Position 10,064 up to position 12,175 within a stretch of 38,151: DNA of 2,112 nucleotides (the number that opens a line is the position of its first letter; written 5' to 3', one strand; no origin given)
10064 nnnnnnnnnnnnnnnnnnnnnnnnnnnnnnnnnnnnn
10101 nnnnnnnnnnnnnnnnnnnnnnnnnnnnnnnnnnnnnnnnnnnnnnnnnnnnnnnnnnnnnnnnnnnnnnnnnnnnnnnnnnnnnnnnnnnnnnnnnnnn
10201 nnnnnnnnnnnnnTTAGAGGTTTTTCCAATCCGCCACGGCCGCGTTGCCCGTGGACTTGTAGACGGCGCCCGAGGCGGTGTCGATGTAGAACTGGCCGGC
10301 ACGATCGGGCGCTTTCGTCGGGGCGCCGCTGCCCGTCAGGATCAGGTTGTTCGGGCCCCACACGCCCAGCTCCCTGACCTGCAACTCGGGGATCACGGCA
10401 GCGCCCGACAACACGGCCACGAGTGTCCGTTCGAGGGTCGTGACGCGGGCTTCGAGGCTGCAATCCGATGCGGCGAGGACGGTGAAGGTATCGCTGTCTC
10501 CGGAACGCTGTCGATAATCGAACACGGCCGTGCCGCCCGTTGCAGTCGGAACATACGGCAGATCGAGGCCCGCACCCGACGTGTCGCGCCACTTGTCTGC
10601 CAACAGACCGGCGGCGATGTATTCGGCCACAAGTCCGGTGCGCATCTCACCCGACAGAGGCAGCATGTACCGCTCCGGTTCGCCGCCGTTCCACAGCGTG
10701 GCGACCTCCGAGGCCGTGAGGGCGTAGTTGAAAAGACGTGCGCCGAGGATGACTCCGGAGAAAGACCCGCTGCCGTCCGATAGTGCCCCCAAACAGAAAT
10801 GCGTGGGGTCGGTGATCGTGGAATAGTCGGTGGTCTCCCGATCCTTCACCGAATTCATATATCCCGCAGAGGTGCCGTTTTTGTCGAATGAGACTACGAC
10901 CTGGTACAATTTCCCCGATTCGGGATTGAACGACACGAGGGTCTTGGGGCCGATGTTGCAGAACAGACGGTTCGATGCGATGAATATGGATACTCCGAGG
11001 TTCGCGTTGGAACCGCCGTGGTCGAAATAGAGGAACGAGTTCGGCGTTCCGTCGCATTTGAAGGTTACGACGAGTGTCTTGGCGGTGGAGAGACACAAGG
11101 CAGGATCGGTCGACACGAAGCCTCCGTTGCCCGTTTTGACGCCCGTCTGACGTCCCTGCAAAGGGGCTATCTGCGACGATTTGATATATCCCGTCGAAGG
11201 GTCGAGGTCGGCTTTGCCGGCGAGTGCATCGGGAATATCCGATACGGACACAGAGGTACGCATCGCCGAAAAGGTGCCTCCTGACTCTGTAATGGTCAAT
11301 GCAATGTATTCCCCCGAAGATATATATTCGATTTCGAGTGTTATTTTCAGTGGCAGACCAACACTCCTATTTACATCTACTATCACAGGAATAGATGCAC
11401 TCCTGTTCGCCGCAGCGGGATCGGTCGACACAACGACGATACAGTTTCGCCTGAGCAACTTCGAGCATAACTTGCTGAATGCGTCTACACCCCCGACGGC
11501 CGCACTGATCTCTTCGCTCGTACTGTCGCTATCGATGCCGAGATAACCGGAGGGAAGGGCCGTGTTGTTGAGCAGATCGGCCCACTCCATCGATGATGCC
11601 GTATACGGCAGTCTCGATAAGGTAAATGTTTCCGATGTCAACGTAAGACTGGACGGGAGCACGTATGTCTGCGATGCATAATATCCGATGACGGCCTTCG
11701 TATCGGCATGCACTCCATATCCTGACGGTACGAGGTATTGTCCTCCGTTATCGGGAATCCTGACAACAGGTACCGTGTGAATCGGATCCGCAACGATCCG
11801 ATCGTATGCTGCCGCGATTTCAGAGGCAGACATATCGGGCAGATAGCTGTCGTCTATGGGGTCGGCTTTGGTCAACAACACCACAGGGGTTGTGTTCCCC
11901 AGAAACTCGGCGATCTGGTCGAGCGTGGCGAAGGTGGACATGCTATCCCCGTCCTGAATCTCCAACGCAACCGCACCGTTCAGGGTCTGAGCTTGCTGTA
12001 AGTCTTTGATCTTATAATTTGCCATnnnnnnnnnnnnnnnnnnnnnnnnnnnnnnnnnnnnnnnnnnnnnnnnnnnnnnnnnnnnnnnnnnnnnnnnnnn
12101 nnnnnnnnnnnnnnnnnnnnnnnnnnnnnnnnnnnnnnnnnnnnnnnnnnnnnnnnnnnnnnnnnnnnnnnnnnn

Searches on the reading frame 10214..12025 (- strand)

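Call 72: search_protein_families(library=phrogs, proteins=[window:10214-12025:-], max_evalue=0.001)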
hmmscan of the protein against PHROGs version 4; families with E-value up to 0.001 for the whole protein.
window:10214-12025:- (603 aa): 1 family
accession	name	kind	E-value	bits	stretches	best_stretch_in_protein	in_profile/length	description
phrog_9464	-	unknown function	5.6e-05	24.3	1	562-601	7-46/181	-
